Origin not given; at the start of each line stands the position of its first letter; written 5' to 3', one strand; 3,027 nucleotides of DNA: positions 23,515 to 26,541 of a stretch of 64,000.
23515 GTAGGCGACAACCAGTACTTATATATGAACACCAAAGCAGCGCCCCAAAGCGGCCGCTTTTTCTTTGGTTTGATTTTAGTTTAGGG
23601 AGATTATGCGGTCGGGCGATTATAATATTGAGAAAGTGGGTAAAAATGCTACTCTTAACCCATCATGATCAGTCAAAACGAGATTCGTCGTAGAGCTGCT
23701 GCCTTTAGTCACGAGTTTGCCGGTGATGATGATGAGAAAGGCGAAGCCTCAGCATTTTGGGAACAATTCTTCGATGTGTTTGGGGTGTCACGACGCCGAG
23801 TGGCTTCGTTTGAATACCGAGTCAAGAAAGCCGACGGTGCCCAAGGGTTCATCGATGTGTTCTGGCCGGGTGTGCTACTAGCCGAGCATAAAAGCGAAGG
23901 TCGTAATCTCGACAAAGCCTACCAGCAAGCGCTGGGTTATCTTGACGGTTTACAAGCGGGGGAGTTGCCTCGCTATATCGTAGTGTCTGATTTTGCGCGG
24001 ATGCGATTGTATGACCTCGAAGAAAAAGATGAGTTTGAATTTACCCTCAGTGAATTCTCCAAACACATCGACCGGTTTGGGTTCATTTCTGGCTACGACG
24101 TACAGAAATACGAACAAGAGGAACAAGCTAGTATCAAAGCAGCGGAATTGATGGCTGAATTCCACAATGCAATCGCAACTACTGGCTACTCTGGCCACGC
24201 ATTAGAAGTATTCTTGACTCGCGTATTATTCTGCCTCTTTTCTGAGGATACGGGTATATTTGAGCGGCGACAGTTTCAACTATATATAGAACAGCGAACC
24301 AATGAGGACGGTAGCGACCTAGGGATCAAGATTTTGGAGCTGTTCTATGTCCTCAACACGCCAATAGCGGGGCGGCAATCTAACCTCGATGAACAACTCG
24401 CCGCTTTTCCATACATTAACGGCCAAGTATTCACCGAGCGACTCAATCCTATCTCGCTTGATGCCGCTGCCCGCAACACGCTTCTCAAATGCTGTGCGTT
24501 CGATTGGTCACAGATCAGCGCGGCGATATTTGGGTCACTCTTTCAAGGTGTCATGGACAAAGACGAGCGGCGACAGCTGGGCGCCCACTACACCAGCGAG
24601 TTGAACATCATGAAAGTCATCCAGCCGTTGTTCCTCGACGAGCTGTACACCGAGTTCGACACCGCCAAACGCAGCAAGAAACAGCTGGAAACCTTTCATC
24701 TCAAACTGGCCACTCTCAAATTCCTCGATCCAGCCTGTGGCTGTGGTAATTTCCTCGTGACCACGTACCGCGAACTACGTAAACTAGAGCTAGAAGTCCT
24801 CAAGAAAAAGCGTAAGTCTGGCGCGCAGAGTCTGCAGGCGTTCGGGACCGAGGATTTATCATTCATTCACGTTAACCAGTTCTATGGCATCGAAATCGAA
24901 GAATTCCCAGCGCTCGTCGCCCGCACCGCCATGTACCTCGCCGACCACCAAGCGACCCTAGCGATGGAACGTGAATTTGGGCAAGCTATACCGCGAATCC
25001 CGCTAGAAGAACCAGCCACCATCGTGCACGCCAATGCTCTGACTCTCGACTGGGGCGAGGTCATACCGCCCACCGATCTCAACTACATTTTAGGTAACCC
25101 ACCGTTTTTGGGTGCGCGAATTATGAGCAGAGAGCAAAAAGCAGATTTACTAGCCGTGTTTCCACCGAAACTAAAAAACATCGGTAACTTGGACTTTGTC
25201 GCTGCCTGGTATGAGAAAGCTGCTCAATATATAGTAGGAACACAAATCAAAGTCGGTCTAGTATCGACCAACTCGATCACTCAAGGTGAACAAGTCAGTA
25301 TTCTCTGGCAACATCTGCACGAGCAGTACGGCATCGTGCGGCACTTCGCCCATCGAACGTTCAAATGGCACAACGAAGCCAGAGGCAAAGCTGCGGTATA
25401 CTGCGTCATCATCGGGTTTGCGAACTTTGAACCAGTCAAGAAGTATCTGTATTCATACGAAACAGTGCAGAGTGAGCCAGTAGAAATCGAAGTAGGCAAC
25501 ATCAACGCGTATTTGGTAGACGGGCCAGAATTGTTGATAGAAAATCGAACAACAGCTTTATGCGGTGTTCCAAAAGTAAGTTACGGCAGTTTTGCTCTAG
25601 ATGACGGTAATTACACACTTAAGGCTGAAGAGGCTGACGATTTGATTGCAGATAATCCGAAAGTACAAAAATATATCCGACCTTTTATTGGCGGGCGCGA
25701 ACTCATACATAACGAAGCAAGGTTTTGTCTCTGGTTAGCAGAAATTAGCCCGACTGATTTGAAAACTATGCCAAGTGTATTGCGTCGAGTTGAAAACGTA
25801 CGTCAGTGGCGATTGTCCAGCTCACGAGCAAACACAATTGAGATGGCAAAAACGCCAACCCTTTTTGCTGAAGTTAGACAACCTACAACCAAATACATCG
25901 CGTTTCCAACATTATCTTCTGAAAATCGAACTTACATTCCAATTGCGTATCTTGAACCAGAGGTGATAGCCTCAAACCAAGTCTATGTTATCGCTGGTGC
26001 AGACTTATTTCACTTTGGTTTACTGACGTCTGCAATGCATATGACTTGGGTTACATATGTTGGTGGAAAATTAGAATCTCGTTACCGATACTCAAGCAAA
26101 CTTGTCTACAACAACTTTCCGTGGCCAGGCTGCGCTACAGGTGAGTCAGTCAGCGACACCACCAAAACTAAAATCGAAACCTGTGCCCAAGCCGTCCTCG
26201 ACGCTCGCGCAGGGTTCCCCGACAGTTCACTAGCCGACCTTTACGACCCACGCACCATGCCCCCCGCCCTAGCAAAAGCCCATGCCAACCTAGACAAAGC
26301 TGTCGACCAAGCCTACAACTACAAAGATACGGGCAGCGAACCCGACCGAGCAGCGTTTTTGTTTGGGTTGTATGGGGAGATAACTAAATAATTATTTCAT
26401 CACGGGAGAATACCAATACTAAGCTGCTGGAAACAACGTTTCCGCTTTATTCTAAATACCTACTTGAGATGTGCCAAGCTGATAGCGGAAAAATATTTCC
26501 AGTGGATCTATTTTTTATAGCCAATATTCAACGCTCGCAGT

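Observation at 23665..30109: Defence/addiction island: MmeI-like RM, unknown AT-rich gene, truncated Abi, hicAB, mazEF and ASCH in 6.5 kb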

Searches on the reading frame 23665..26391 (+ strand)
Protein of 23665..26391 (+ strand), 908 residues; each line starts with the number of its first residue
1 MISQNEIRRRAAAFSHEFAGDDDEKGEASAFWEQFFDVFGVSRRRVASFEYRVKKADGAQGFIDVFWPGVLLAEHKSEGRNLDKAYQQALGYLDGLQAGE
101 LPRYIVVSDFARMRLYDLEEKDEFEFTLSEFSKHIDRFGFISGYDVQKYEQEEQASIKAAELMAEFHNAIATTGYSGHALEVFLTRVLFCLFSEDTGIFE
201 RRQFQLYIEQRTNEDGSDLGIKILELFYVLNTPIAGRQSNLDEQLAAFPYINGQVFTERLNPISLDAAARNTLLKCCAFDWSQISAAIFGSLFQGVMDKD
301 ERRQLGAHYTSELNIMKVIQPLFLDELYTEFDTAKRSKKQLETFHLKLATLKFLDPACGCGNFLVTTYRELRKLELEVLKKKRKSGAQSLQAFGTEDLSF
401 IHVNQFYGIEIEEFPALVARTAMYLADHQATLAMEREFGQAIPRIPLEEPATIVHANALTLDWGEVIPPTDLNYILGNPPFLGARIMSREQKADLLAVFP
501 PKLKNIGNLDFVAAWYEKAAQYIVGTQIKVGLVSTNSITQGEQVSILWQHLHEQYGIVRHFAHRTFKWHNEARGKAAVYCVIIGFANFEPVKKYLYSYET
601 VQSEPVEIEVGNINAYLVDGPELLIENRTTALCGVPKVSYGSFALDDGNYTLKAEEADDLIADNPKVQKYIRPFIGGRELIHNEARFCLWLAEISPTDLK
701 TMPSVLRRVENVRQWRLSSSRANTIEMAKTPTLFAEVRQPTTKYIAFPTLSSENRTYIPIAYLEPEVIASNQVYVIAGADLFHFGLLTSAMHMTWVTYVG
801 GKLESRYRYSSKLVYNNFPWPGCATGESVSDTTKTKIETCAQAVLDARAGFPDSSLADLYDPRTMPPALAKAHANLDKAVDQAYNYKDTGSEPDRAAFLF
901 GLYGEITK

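Call 3: search_protein_families(library=pfam, proteins=[window:23665-26391:+], max_evalue=0.1)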
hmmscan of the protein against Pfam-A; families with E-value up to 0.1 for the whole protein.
window:23665-26391:+ (908 aa): 7 families
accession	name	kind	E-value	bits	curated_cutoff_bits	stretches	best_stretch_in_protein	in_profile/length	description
PF20473.4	MmeI_Mtase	-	1.2e-88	297.1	27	1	332-596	2-258/259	MmeI, DNA-methyltransferase domain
PF20466.3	MmeI_TRD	-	2.8e-69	233.1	27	1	619-821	1-205/207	MmeI, target recognition domain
PF20464.3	MmeI_N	-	7.7e-41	140.8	27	1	10-171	2-179/181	MmeI, N-terminal domain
PF20467.3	MmeI_C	-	3.7e-27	94.8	27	1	829-908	1-80/83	MmeI, C-terminal domain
PF20465.4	MmeI_hel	-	2.3e-23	83.2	27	1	178-256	1-75/75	MmeI, helicase spacer domain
PF02384.22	N6_Mtase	-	0.0019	18.1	20.4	1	353-484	50-138/311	N-6 DNA Methylase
PF07669.17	Eco57I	-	0.0034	17.9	25.3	1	404-547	1-149/171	Eco57I restriction-modification methylase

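Call 4: search_protein_families(library=padloc, proteins=[window:23665-26391:+], max_evalue=0.1)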
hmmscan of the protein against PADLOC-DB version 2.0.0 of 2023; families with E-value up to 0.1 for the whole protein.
window:23665-26391:+ (908 aa): 38 families (the best 25 are shown)
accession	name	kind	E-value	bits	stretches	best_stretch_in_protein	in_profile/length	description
PDLC03598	REase_MTase_IIG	-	0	1167.9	1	2-907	3-908/912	Type IIG restriction enzyme-methyltransferase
PDLC03599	REase_MTase_IIG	-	4.8e-98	327.2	2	22-702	20-698/959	Type IIG restriction enzyme-methyltransferase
PDLC03627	REase_MTase_IIG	-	1.7e-84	282.4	2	76-458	110-510/1136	Type IIG restriction enzyme-methyltransferase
PDLC04134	mad2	-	1.5e-44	150.7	1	21-559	2-421/492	mads_2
PDLC02643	DrmMI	-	1.1e-39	134.1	2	461-890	857-1277/1347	DrmMI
PDLC02644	DrmMI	-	3.1e-19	66.4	2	471-682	381-577/988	DrmMI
PDLC02640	DrmMI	-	2.1e-15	53.5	1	524-893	544-917/1015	DrmMI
PDLC02646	DrmMI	-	1.3e-14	51.4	1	471-825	282-639/792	DrmMI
PDLC02639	DrmMI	-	1.6e-11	41.3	1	472-680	583-782/803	DrmMI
PDLC03618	REase_MTase_IIG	-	2.1e-10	36.6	1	471-831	865-1214/1429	Type IIG restriction enzyme-methyltransferase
PDLC03335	MTase_II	-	1.9e-07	28.1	1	452-584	175-301/607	Type II methyltransferase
PDLC03021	MTase_I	-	2.2e-07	28.1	1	352-428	187-250/491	Type I methyltransferase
PDLC03630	REase_MTase_IIG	-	5.2e-07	25.9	1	288-374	353-430/1100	Type IIG restriction enzyme-methyltransferase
PDLC03609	REase_MTase_IIG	-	2.2e-06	23.7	1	333-583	419-658/1066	Type IIG restriction enzyme-methyltransferase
PDLC03025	MTase_I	-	3.1e-06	24.2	1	347-484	181-281/569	Type I methyltransferase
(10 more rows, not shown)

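Call 5: search_protein_families(library=ncbifam, proteins=[window:23665-26391:+], max_evalue=0.1)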
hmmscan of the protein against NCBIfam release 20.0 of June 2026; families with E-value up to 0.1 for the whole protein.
window:23665-26391:+ (908 aa): 4 families
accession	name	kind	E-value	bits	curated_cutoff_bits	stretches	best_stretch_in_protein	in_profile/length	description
NF047738.1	antiphage_MADS2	equivalog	0.0015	16.9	720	1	352-486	334-456/654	methylation-associated defense system DNA methyltransferase MAD2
NF033452.1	BREX_1_MTaseX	exception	0.0018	16.2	500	1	338-378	302-342/1210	BREX-1 system adenine-specific DNA-methyltransferase PglX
NF033455.1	BREX_6_MTaseX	exception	0.0018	15.8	900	1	348-429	327-402/1319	BREX-6 system adenine-specific DNA-methyltransferase PglX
TIGR02987.1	met_A_Alw26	exception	0.035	12.8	353.5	1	328-377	7-59/523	Alw26I/Eco31I/Esp3I family type II restriction adenine-specific DNA-methyltransferase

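Call 74: list_cluster_members(proteins=[P0001, window:23665-26391:+, window:22517-23329:-, P0003])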
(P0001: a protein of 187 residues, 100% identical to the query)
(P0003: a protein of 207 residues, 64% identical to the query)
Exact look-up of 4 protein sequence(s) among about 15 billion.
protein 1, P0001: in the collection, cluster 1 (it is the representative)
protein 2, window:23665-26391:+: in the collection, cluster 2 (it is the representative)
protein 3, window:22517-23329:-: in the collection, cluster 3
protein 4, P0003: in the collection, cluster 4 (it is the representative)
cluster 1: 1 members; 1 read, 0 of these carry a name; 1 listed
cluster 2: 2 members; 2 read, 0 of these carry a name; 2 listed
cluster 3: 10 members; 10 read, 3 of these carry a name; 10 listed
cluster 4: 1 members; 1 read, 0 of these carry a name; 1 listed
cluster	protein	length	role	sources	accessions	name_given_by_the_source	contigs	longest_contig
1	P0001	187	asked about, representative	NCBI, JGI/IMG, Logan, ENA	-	-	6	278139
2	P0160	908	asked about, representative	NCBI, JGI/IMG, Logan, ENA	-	-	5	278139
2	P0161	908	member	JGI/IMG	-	-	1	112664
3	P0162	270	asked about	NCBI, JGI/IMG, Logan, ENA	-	-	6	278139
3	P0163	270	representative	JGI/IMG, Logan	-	exodeoxyribonuclease-3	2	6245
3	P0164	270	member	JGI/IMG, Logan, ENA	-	exodeoxyribonuclease-3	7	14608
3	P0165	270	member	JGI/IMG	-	exodeoxyribonuclease-3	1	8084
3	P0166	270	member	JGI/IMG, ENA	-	-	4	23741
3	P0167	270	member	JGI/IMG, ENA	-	-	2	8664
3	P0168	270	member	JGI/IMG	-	-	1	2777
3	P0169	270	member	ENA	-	-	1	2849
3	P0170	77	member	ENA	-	-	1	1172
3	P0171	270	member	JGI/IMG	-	-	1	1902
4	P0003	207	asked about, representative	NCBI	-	-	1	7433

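Call 94: search_solved_structures(query=window:23665-26391:+, max_evalue=0.001)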
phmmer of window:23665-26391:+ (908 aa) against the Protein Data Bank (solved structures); distinct sequences matched with E-value up to 0.001: 1.
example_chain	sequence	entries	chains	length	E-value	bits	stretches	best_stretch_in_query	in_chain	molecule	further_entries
5hr4_C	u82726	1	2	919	4.1e-292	974.6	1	2-907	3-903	MmeI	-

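Call 104: search_solved_structures(query=window:23665-26391:+, max_evalue=1e-50, show_alignments=1)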
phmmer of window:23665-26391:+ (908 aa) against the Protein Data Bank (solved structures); distinct sequences matched with E-value up to 1e-50: 1.
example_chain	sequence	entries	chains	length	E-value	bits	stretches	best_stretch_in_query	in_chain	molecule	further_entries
5hr4_C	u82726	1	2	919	4.1e-292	974.6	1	2-907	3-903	MmeI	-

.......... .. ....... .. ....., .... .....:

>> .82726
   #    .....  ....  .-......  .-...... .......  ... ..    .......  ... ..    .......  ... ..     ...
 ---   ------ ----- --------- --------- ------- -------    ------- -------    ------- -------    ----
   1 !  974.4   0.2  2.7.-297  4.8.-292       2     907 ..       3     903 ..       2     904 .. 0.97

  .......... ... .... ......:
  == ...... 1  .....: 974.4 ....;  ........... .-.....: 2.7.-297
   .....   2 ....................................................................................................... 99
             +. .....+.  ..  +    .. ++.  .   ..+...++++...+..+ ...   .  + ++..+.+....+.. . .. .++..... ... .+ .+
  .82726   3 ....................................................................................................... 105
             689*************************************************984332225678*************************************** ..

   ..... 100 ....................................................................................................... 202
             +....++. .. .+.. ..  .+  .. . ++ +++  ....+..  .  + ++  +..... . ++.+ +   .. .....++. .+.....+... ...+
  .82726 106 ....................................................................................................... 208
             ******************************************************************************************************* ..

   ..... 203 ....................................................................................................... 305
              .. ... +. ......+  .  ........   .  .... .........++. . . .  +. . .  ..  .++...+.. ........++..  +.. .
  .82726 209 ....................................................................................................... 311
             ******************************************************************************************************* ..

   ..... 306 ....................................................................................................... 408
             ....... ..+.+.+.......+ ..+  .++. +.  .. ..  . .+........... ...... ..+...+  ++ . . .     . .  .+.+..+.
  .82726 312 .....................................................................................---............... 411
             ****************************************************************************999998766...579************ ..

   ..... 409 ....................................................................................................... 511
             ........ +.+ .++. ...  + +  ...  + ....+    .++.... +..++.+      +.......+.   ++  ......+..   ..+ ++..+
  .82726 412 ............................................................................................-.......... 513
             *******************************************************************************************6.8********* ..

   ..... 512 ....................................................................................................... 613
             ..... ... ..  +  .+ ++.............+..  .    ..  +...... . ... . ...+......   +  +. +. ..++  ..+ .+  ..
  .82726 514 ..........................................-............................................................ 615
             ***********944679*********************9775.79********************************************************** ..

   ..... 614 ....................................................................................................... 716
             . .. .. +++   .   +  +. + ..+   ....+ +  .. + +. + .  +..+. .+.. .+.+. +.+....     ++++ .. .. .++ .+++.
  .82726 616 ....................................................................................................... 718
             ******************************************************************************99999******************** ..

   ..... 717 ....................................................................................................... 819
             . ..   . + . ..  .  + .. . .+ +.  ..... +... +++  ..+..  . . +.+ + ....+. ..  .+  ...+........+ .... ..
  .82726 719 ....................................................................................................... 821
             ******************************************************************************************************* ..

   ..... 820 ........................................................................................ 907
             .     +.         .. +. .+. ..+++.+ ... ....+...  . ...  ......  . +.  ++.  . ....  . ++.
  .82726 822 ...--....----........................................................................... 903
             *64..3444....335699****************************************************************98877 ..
